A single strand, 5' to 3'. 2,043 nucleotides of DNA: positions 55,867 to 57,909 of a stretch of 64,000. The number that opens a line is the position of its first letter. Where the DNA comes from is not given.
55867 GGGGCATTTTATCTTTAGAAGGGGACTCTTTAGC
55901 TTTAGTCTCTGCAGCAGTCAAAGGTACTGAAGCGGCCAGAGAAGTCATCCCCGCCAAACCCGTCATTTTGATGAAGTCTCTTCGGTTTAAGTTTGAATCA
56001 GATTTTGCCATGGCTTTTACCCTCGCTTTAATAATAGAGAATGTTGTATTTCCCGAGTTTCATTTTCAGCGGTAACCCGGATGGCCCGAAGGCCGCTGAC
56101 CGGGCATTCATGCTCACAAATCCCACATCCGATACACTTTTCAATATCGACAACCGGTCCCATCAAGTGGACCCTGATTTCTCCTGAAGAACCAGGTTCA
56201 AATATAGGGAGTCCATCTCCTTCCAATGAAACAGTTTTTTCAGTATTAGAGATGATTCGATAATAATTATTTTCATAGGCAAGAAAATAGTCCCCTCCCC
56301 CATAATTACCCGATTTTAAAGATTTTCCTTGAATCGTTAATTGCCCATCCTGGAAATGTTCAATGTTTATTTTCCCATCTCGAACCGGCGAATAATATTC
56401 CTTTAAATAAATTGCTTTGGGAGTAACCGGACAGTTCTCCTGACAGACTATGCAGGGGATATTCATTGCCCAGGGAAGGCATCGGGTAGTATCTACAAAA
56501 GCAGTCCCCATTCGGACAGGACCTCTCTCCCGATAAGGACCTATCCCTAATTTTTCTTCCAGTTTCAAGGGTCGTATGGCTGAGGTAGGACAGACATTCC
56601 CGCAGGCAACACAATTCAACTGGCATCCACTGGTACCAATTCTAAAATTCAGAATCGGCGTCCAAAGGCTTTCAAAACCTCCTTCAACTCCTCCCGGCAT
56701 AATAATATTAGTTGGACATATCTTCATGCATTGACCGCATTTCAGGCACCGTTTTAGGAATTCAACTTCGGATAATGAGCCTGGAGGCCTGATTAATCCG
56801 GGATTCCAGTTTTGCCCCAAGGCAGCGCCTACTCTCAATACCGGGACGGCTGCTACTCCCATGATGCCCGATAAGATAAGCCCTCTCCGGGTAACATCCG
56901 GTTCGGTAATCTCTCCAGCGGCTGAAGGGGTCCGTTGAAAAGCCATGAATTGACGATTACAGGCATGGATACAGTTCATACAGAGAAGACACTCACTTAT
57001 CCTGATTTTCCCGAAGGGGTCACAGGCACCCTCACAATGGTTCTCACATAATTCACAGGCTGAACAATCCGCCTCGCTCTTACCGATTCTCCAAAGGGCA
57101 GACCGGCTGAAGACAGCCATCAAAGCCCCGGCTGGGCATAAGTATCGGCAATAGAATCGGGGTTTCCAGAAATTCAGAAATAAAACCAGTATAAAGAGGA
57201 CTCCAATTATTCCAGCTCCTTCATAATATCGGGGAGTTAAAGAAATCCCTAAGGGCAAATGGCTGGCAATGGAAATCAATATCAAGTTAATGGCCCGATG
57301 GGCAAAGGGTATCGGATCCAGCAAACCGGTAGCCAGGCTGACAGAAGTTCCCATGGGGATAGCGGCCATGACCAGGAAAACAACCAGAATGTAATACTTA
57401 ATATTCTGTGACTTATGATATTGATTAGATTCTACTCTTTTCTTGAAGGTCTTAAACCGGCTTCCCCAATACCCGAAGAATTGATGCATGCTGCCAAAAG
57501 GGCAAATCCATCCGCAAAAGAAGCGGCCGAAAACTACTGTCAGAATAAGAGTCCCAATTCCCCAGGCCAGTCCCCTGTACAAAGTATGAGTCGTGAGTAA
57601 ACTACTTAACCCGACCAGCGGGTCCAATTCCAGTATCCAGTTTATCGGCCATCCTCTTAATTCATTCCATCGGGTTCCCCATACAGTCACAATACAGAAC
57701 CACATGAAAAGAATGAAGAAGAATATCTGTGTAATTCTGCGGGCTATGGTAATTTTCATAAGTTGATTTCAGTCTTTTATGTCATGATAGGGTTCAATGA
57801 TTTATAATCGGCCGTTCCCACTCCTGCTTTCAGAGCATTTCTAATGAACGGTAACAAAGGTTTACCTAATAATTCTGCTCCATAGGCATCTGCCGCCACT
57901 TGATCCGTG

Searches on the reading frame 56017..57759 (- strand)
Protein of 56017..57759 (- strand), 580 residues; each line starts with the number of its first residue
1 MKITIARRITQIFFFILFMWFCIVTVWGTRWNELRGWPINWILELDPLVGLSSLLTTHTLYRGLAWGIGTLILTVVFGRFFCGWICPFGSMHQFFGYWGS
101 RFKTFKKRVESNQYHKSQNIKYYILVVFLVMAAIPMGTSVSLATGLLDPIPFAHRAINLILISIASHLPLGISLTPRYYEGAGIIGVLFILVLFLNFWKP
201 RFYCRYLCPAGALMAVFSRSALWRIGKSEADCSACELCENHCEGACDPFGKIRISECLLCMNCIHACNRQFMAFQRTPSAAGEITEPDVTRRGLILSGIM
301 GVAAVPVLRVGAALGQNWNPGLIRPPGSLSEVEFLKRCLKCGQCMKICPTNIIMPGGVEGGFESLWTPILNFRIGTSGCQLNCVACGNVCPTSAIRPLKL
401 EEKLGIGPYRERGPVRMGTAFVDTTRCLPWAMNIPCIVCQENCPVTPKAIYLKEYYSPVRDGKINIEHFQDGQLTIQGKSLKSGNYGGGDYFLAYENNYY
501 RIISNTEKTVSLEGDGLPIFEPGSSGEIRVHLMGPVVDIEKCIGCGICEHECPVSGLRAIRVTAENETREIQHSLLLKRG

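Call 10: search_protein_families(library=pfam, proteins=[window:56017-57759:-], max_evalue=0.00001)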
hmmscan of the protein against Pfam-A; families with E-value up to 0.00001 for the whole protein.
window:56017-57759:- (580 aa): 8 families
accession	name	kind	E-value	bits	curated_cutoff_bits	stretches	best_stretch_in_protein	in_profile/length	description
PF12801.12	Fer4_5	-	2.3e-15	56.7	22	1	61-103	3-45/48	4Fe-4S binding domain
PF12838.12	Fer4_7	-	2.7e-14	53.8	27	1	337-394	1-52/52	4Fe-4S dicluster domain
PF13187.11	Fer4_9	-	1.3e-11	44.8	27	0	337-395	1-52/52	4Fe-4S dicluster domain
PF00037.32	Fer4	-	9.7e-09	35.1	21.1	1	535-554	1-20/24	4Fe-4S binding domain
PF13484.11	Fer4_16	-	7.6e-07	30.3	30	0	337-354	1-18/66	4Fe-4S double cluster binding domain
PF14697.11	Fer4_21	-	9.4e-07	29.3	35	0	537-569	3-35/59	4Fe-4S dicluster domain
PF13237.11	Fer4_10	-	1.2e-06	28.7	25.5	0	536-562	3-30/53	4Fe-4S dicluster domain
PF12837.12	Fer4_6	-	7.6e-06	26.1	25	0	535-554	2-21/24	4Fe-4S binding domain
